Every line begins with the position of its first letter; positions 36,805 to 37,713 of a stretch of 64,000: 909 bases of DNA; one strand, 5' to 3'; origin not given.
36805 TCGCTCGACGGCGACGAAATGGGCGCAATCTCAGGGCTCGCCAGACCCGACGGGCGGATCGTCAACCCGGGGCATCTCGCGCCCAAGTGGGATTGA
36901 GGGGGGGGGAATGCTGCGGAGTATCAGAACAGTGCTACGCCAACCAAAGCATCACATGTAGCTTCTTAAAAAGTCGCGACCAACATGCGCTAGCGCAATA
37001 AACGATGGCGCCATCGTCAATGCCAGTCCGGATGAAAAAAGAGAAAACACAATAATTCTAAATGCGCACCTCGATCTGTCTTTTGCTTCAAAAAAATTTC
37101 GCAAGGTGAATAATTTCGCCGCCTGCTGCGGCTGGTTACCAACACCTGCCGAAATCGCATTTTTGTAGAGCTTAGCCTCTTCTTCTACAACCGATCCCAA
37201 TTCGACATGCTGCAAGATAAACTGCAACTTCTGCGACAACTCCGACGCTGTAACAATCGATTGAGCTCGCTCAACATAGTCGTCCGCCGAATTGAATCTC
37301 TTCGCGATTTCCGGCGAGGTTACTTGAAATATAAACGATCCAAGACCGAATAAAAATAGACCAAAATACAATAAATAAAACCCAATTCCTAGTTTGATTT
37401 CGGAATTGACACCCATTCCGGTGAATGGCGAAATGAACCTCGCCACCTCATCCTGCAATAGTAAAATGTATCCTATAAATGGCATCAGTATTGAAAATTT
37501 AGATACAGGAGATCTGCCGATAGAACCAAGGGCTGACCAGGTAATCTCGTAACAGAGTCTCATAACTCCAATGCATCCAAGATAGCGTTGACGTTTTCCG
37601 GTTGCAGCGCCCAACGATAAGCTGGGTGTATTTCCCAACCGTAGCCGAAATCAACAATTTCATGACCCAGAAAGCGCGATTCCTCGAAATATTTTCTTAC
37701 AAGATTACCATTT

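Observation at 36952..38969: Candidate novel two-gene defence/abortive-infection module: P-loop NTPase + small 3-TM membrane protein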

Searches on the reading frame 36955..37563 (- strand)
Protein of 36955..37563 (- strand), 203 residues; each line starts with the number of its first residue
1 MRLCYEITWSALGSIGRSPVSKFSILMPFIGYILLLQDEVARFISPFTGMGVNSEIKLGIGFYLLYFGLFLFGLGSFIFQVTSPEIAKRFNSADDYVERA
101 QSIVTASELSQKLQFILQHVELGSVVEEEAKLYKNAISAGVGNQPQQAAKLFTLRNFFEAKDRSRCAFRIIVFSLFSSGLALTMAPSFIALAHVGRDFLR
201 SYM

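Call 4: search_protein_families(library=pfam, proteins=[window:36955-37563:-], max_evalue=1)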
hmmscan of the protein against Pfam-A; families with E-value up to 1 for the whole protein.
window:36955-37563:- (203 aa): 2 families
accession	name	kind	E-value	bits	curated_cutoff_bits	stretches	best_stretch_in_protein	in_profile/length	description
PF20108.4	DUF6498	-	0.043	13.5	23.7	1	60-116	77-134/207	Family of unknown function (DUF6498)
PF18058.6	SbsC_C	-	0.11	13.3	27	1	82-140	12-69/131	SbsC C-terminal domain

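Call 5: search_protein_families(library=padloc, proteins=[window:36955-37563:-], max_evalue=1)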
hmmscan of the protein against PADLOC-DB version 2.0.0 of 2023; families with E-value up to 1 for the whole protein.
window:36955-37563:- (203 aa): 0 families
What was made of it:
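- PADLOC v2 has no hit for either protein (call 5).
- Tried and rejected: PADLOC v2 gave nothing for either protein (call 5).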

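Call 6: search_protein_families(library=ncbifam, proteins=[window:36955-37563:-], max_evalue=1)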
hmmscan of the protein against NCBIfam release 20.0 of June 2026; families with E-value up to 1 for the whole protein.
window:36955-37563:- (203 aa): 0 families

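Call 7: find_homologous_proteins(query=window:36955-37563:-, max_evalue=0.001)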
Query window:36955-37563:- (203 aa): 10 proteins with E <= 0.001 among 236 candidates.
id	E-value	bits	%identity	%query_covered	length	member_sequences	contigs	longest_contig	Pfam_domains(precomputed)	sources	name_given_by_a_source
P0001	2.5e-107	375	100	87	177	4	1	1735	-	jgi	jgi:energy-coupling factor transporter transmembrane protein EcfT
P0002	1.5e-90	320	92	81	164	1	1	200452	-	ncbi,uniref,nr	ncbi:hypothetical protein [Ciceribacter ferrooxidans]|uniref:Uncharacterized protein n=1 Tax=Cicerib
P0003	5.2e-67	243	58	100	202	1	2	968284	-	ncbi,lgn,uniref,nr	ncbi:hypothetical protein [Rhizobium multihospitium]|uniref:Uncharacterized protein n=1 Tax=Rhizobiu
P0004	6.1e-62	227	68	79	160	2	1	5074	-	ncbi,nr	ncbi:MAG: hypothetical protein K0M47_22830 [Rhizobium sp.]|nr:hypothetical protein [Rhizobium sp.]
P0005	4.3e-58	214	53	100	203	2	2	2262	-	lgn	-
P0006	6.7e-58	214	52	100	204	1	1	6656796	-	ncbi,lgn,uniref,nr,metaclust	ncbi:hypothetical protein Rleg9DRAFT_3679 [Rhizobium leguminosarum bv. trifolii WSM597]|uniref:Uncha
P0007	7.8e-57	210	53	97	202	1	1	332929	-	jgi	jgi:hypothetical protein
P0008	8.1e-57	210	53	97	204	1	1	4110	-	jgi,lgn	jgi:hypothetical protein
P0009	1.1e-56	210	53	100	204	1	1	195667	-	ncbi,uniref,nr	ncbi:hypothetical protein [Rhizobium ruizarguesonis]|uniref:hypothetical protein n=1 Tax=Rhizobium r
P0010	2.5e-56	208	53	100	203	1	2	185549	-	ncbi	-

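Call 8: search_protein_families(library=phrogs, proteins=[window:36955-37563:-], max_evalue=1)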
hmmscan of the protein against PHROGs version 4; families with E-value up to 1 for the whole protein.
window:36955-37563:- (203 aa): 2 families
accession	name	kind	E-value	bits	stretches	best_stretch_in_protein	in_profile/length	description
phrog_23539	-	unknown function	0.29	12.5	1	92-155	21-86/90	-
phrog_191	-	transcription regulation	0.38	12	1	79-149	22-94/106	CII-like transcriptional activator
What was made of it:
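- Tried and rejected: PHROGs gave only two families of unknown function for ORF1 (call 8).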

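Call 10: find_encoding_contigs(protein=P0003, flank=8000, max_places=3)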
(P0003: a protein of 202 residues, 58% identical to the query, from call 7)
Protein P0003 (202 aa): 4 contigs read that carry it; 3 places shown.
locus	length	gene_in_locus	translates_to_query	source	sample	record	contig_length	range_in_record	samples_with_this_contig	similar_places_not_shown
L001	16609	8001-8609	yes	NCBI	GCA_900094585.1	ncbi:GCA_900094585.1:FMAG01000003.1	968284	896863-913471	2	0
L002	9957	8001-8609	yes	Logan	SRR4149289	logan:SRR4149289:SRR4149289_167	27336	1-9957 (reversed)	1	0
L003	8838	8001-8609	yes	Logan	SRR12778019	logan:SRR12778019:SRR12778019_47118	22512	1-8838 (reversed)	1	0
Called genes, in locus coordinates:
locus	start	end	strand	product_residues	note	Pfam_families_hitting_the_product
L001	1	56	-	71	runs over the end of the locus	PF03884:YacG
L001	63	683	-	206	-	PF02545:Maf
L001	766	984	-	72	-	PF01176:eIF-1a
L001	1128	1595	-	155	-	PF01451:LMWPc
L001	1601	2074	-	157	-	PF06793:UPF0262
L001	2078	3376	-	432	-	PF00815:Histidinol_dh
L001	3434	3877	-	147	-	PF11164:DUF2948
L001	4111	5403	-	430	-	PF00275:EPSP_synthase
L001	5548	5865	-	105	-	-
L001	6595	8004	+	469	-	-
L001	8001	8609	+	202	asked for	-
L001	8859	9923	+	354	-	PF01820:Dala_Dala_lig_N, PF02222:ATP-grasp, PF02786:CPSase_L_D2, PF07478:Dala_Dala_lig_C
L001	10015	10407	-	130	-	-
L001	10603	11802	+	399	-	PF07005:SBD_N, PF17042:NBD_C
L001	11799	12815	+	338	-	PF04166:PdxA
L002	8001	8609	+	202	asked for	-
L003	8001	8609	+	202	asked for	-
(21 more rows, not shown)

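Call 11: find_encoding_contigs(protein=P0006, flank=8000, max_places=3)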
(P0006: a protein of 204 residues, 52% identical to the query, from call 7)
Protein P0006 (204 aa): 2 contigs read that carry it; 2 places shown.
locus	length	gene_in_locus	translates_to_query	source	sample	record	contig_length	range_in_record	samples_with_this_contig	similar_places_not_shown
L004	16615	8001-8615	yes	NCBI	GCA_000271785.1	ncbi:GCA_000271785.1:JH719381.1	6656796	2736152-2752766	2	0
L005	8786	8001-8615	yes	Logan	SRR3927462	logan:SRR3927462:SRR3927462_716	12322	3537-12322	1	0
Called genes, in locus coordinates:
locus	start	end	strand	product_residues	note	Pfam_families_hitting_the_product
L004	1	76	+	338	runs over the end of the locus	-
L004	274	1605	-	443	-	-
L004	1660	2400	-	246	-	-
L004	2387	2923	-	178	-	-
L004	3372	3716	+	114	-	-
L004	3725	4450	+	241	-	-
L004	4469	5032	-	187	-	PF00239:Resolvase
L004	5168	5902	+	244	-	-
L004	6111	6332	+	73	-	-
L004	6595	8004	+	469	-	PF24389:ORC-CDC6-like (faint)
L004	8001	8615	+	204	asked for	-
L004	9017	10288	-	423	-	PF20703:nSTAND1, PF01637:ATPase_2, PF13191:AAA_16, PF00004:AAA (weak), PF13401:AAA_22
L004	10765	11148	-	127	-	PF09538:FYDLN_acid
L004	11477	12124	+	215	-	PF02224:Cytidylate_kin, PF13207:AAA_17 (weak)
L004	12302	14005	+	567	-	PF17092:PCB_OB (faint), PF00575:S1, PF21710:Spt6_S1 (faint), PF00575:S1, PF23459:S1_RRP5 (weak), PF00575:S1, PF23459:S1_RRP5, PF00575:S1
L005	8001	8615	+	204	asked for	-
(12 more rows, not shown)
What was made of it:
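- The insertion sites differ even within Rhizobium (calls 10, 11).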

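Call 12: find_encoding_contigs(protein=P0002, flank=8000, max_places=3)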
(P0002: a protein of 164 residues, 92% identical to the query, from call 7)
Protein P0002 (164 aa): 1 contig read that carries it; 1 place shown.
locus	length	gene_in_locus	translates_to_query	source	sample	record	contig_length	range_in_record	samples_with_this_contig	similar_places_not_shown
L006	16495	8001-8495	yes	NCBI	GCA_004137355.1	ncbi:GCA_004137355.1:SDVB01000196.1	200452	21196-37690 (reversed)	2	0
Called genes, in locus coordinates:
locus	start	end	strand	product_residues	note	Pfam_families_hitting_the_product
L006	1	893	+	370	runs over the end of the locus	PF01757:Acyl_transf_3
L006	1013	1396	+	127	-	-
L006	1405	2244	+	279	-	-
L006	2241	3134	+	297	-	-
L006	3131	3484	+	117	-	-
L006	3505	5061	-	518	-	PF01935:DUF87 (faint), PF05872:HerA_C, PF13401:AAA_22 (faint)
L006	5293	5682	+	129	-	-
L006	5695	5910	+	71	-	-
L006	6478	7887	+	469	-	-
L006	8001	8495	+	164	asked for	-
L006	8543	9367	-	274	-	PF00248:Aldo_ket_red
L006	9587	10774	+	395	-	-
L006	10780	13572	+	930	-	PF05226:CHASE2, PF00990:GGDEF, PF00563:EAL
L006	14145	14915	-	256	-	PF13489:Methyltransf_23, PF13847:Methyltransf_31, PF08241:Methyltransf_11, PF08242:Methyltransf_12, PF13649:Methyltransf_25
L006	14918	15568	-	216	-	PF00702:Hydrolase, PF13419:HAD_2 (weak)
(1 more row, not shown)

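Call 29: predict_structure(alignment_id=A1)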
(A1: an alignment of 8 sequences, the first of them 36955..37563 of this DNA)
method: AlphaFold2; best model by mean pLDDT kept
length: 203 residues; sequences in the alignment: 8
mean_pLDDT: 74.9   pTM: 0.64
mean pLDDT of the five models: 74.9, 73.0, 72.2, 69.1, 65.6
residues with pLDDT >= 90: 1; 70-90: 145; 50-70: 38; < 50: 19
segments of 3 or more residues with pLDDT < 50: 1-4, 43-57
pLDDT, mean of each block of 10 residues (from residue 1): 62 74 66 58 46 48 78 86 83 82 78 86 83 80 67 87 85 88 80 80 75
secondary structure, 60 per line:
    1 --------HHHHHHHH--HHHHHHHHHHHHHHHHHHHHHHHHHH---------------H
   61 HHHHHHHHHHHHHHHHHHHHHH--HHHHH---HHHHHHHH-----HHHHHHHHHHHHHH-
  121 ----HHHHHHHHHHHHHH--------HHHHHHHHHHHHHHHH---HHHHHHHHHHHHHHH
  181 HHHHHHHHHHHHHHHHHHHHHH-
elements in order: H9-16 H19-44 H60-82 H85-89 H93-100 H106-119 H125-138 H147-162 H166-202
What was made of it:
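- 36952..37563 (-): ORF2, 203 aa: a member of a large unannotated family of membrane proteins of about 200 aa. AlphaFold2 pLDDT is 75 and all-helical (call 29).
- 37069..37317 (-): Soluble helical region of ORF2 (residues 83-165). It is variable in length across the family and is inferred to be cytoplasmic. Helices at 85-162 in the model (call 29).
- Checked: The AlphaFold2 model has long helices at 19-44, 60-82 and 166-202 (call 29).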

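Call 33: search_protein_representatives(alignment_id=A1)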
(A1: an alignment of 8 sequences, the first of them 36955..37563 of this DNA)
Query: 8 sequences, 203 profile positions. Proteins with E-value up to 0.001 (for the whole library): 1065; up to 1e-10: 472; up to 1e-30: 5. The best 150 are listed.
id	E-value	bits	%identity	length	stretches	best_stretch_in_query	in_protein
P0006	8.3e-104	362.0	-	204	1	1-203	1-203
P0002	1.4e-69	250.3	-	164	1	41-203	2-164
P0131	2.8e-44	167.6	-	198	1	1-197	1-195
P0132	1.4e-34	135.9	-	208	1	4-200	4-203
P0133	1.5e-34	135.8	-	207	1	4-199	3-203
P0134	1.2e-27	113.3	-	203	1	6-199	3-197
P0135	2.2e-23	99.4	-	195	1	4-201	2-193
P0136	3.5e-23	98.7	-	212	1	7-198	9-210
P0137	6.9e-23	97.8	-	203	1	6-195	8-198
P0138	1.5e-22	96.6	-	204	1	1-196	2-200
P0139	3.1e-22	95.6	-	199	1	8-195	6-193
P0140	3.2e-22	95.6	-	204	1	6-194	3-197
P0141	4.1e-22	95.2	-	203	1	6-196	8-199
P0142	4.9e-22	95.0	-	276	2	5-106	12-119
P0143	7.1e-22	94.5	-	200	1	5-197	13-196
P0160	1.3e-19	87.1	-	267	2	6-107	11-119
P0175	7.1e-19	84.7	-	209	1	7-195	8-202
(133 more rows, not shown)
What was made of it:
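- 36952..37563 (-): A profile search finds 1065 clusters at 50% identity (call 33).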

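Call 35: fold_search(model_id=the predicted structure, library=pdb)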
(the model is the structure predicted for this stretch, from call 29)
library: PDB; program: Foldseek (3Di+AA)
matches with E <= 10: 310; with E <= 0.001: 0
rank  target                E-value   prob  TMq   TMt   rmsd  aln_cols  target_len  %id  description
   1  2elb                  2.2e-01  0.44  0.23  0.16  16.9       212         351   10  Crystal Structure of the BAR-PH domain of human APPL1 (released 2007-05-29)
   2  5c1f_A                3.5e-01  0.14  0.15  0.14  22.5       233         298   13  Structure of the Imp2 F-BAR domain (released 2016-01-27)
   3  5c5b_D                4.0e-01  0.18  0.19  0.14  15.9       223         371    8  Crystal Structure of Human APPL BAR-PH Heterodimer (released 2016-06-22)
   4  4h8s_D                4.2e-01  0.30  0.24  0.17  13.8       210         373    9  Crystal structure of human APPL2BARPH domain (released 2012-10-17)
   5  3zcj_D                4.2e-01  0.12  0.15  0.15  30.1       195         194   14  Crystal structure of Helicobacter pylori T4SS protein CagL in a tetragonal crystal form with a helical RGD-motif (6 Mo (released 2013-10-09)
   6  2q13                  4.7e-01  0.28  0.23  0.16  17.3       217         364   10  Crystal structure of BAR-PH domain of APPL1 (released 2007-08-14)
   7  4q25_B                4.7e-01  0.15  0.18  0.18  17.9       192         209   11  Crystal structure of PhoU from Pseudomonas aeruginosa (released 2015-02-18)
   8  5c5b_B                4.9e-01  0.16  0.18  0.13  15.9       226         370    8  Crystal Structure of Human APPL BAR-PH Heterodimer (released 2016-06-22)
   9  4nqi_C                5.1e-01  0.23  0.23  0.22  14.7       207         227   14  Structure of the N-terminal I-BAR domain (1-259) of D.Discoideum IBARa (released 2014-02-05)
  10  4nqi_B                6.5e-01  0.41  0.29  0.28  14.4       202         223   14  Structure of the N-terminal I-BAR domain (1-259) of D.Discoideum IBARa (released 2014-02-05)
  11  4q25_A                6.5e-01  0.13  0.18  0.18  18.0       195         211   11  Crystal structure of PhoU from Pseudomonas aeruginosa (released 2015-02-18)
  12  5h3d_A                7.2e-01  0.38  0.29  0.20  14.8       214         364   13  Helical structure of membrane tubules decorated by ACAP1 (BARPH doamin) protein by cryo-electron microscopy and MD sim (released 2019-01-16)
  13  9uhd                  7.2e-01  0.33  0.27  0.26  15.2       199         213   13  Structure of FAM92A BAR domain (released 2025-07-16)
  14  4h8s_A                7.2e-01  0.28  0.27  0.18  15.4       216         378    8  Crystal structure of human APPL2BARPH domain (released 2012-10-17)
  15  5c5b_C                7.2e-01  0.15  0.19  0.12  19.5       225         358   10  Crystal Structure of Human APPL BAR-PH Heterodimer (released 2016-06-22)
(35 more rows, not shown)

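Call 40: find_encoding_contigs(protein=P0134, flank=6000, max_places=3)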
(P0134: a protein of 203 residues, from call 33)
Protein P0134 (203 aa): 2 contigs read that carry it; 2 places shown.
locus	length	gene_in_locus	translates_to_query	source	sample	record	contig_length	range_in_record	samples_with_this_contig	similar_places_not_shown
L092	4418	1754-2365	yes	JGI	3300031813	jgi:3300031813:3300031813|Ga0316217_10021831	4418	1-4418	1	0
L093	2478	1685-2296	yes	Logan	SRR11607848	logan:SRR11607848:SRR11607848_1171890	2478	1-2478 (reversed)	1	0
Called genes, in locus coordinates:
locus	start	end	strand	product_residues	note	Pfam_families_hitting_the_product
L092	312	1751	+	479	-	-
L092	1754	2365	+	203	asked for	-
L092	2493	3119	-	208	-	PF00657:Lipase_GDSL, PF13472:Lipase_GDSL_2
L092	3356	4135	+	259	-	PF00990:GGDEF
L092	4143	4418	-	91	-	?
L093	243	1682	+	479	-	-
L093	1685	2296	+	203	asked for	-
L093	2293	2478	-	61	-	?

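Call 43: find_encoding_contigs(protein=P0175, flank=6000, max_places=3)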
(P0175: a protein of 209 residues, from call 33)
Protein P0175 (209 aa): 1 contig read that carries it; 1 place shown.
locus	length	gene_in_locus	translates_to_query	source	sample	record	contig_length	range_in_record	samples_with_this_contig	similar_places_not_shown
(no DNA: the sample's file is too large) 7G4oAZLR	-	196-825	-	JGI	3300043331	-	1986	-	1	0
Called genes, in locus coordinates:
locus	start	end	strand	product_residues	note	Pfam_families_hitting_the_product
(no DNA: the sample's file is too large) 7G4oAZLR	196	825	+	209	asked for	-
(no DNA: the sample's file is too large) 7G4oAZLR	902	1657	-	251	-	-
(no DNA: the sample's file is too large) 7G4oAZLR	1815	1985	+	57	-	?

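Call 44: find_encoding_contigs(protein=P0160, flank=6000, max_places=3)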
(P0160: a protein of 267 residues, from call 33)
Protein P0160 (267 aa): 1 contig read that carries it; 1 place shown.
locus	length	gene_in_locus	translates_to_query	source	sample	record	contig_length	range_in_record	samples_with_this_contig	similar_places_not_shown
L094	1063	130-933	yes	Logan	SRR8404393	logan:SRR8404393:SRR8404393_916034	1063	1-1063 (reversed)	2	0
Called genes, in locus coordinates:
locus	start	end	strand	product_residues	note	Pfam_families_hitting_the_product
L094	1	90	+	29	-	?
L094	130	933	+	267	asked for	-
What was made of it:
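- Tried and rejected: Two context look-ups landed on contigs too short to inform (calls 43, 44).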

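Call 48: find_homologous_proteins(query=A3, max_evalue=0.001)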
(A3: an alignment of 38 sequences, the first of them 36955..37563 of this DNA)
Query A3 (38 sequences) (203 aa, profile of the alignment): 72 proteins with E <= 0.001 among 5174 candidates.
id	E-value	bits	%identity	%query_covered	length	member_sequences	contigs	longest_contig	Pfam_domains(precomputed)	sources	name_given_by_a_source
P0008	6.4e-58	214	53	97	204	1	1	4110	-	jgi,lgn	jgi:hypothetical protein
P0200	3.1e-57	212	23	88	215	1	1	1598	-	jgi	jgi:hypothetical protein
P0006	1.4e-56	209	52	100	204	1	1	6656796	-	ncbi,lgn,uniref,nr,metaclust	ncbi:hypothetical protein Rleg9DRAFT_3679 [Rhizobium leguminosarum bv. trifolii WSM597]|uniref:Uncha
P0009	9.2e-56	207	53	100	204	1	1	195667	-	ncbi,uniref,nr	ncbi:hypothetical protein [Rhizobium ruizarguesonis]|uniref:hypothetical protein n=1 Tax=Rhizobium r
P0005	5.1e-55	204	53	100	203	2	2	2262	-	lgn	-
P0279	6.4e-55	204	24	89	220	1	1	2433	-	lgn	-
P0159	3.6e-54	202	26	90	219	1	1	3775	-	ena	-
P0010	9.9e-54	200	53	100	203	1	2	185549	-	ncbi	-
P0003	3.6e-53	198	58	100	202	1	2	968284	-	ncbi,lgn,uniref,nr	ncbi:hypothetical protein [Rhizobium multihospitium]|uniref:Uncharacterized protein n=1 Tax=Rhizobiu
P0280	1.7e-52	196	29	94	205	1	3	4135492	-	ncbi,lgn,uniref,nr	ncbi:hypothetical protein K9U39_10490 [Rhodoblastus acidophilus]|uniref:Uncharacterized protein n=1 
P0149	5.9e-52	194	26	96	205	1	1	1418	-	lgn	-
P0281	1.3e-51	193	23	92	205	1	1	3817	-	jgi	jgi:hypothetical protein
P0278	2.0e-50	189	22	96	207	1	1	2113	-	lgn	-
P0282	5.6e-50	188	30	44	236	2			-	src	-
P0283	3.7e-49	185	24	88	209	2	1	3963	-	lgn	-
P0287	6.6e-47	178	21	93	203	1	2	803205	-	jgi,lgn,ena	-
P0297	2.9e-44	169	25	88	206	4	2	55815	-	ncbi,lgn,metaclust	metaclust:status=active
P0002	2.4e-34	137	92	81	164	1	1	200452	-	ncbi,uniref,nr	ncbi:hypothetical protein [Ciceribacter ferrooxidans]|uniref:Uncharacterized protein n=1 Tax=Cicerib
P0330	3.3e-18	84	24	97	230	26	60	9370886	-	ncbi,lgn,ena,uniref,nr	ncbi:blr7681 [Bradyrhizobium diazoefficiens USDA 110]|uniref:Blr7681 protein n=2 Tax=Nitrobacteracea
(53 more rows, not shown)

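Call 49: find_encoding_contigs(protein=P0330, flank=6000, max_places=4)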
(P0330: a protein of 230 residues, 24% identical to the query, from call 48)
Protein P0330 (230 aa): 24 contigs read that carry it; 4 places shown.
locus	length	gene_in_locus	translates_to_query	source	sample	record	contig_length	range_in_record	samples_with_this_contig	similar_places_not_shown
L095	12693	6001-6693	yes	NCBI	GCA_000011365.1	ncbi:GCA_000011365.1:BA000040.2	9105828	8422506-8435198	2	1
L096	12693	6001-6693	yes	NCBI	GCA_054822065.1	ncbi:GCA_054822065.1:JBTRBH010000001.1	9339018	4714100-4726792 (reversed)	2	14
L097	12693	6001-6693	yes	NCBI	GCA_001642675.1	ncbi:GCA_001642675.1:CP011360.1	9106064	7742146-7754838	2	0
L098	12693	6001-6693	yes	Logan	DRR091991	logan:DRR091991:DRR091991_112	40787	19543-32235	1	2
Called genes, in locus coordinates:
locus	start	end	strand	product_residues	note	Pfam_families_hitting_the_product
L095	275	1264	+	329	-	PF08240:ADH_N, PF00107:ADH_zinc_N, PF13602:ADH_zinc_N_2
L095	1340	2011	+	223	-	PF01966:HD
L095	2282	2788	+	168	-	PF07883:Cupin_2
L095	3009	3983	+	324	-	PF01965:DJ-1_PfpI, PF00165:HTH_AraC (weak), PF12833:HTH_18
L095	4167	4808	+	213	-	PF01966:HD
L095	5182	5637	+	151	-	PF01351:RNase_HII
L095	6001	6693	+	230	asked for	-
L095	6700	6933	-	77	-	-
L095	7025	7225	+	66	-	-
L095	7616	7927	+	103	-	-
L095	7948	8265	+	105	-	PF07238:PilZ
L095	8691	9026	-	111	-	-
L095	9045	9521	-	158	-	PF13428:TPR_14 (faint), PF13371:TPR_9 (faint), PF13414:TPR_11 (faint), PF14559:TPR_19 (faint), PF13431:TPR_17 (faint)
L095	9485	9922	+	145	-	-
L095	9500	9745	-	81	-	-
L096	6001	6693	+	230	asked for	-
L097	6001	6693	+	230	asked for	-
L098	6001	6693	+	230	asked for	-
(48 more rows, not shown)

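Call 50: find_encoding_contigs(protein=P0287, flank=6000, max_places=2)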
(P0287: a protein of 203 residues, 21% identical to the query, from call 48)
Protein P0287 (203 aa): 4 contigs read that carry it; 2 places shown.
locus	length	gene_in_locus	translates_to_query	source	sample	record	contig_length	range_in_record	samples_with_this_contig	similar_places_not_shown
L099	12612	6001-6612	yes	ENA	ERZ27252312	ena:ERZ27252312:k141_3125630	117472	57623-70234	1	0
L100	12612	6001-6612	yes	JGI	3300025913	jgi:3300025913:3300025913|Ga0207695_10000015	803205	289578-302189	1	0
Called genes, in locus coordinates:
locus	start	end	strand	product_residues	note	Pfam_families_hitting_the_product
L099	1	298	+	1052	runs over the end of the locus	PF00873:ACR_tran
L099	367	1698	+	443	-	PF02321:OEP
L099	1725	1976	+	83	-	-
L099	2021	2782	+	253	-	PF00378:ECH_1, PF16113:ECH_2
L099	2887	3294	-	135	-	-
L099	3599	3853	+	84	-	PF07238:PilZ (weak)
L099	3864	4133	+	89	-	-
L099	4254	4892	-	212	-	PF02798:GST_N, PF13409:GST_N_2, PF13417:GST_N_3, PF00043:GST_C (weak)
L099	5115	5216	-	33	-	-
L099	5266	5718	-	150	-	PF00903:Glyoxalase, PF13669:Glyoxalase_4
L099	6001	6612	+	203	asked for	-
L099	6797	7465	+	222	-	PF01797:Y1_Tnp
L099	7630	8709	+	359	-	PF10137:CAP12-PCTIR_TIR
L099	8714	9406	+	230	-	-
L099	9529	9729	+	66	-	-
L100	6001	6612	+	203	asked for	-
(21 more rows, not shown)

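Call 51: find_encoding_contigs(protein=P0297, flank=6000, max_places=2)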
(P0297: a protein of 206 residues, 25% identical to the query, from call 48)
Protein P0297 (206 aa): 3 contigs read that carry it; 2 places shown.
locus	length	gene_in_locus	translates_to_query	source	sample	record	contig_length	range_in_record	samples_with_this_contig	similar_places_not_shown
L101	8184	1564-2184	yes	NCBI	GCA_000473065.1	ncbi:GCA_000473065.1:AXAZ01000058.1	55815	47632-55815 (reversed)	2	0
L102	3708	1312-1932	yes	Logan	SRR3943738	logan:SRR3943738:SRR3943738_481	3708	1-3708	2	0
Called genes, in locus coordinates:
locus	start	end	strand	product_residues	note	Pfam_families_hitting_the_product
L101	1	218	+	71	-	PF13683:rve_3, PF13333:rve_2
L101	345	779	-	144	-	-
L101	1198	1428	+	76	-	-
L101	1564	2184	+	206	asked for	-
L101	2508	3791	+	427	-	PF02844:GARS_N, PF01071:GARS_A, PF02222:ATP-grasp (weak), PF02843:GARS_C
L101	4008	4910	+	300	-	PF00561:Abhydrolase_1, PF12697:Abhydrolase_6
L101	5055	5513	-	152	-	PF00383:dCMP_cyt_deam_1, PF14437:MafB19-deam, PF14439:Bd3614-deam (weak)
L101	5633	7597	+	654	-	PF01479:S4, PF00849:PseudoU_synth_2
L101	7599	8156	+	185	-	PF03602:Cons_hypoth95, PF05175:MTS (weak)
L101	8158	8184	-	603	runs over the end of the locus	PF02518:HATPase_c (weak), PF13589:HATPase_c_3, PF01119:DNA_mis_repair, PF08676:MutL_C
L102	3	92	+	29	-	?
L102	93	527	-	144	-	-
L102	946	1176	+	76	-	-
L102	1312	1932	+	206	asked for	-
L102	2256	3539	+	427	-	PF02844:GARS_N, PF01071:GARS_A, PF02222:ATP-grasp (weak), PF02843:GARS_C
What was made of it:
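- Tried and rejected: Three long-contig members are solo (calls 49-51).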
